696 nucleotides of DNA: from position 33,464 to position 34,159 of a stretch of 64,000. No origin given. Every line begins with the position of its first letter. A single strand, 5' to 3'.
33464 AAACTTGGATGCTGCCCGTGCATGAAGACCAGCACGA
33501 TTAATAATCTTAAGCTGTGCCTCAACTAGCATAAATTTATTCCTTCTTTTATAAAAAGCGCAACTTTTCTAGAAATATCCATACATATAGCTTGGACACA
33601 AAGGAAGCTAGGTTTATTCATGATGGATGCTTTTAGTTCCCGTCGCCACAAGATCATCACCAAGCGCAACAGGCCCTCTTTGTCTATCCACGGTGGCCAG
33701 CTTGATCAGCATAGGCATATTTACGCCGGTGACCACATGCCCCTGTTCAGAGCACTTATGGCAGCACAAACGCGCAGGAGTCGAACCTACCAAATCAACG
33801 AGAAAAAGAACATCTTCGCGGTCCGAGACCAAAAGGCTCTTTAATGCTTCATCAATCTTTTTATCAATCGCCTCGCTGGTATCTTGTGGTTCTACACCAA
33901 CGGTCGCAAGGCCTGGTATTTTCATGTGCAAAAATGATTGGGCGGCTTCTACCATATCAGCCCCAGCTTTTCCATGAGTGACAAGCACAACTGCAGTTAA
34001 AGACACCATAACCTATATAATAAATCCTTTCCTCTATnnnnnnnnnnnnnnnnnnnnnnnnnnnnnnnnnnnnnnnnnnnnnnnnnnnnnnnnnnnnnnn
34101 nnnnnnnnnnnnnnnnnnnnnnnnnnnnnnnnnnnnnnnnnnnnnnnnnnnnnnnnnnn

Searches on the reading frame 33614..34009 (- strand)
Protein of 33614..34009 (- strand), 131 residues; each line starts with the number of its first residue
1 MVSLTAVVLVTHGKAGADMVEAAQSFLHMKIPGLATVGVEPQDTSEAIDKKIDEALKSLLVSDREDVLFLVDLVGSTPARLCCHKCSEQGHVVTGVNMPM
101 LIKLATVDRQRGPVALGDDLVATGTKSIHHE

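Call 11: search_protein_families(library=pfam, proteins=[window:33614-34009:-])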
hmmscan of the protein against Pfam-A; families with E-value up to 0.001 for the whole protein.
window:33614-34009:- (131 aa): 1 family
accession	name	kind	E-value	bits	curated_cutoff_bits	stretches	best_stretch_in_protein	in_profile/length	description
PF03610.21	EIIA-man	-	1.8e-15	57.5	21.4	1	7-107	2-102/116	PTS system fructose IIA component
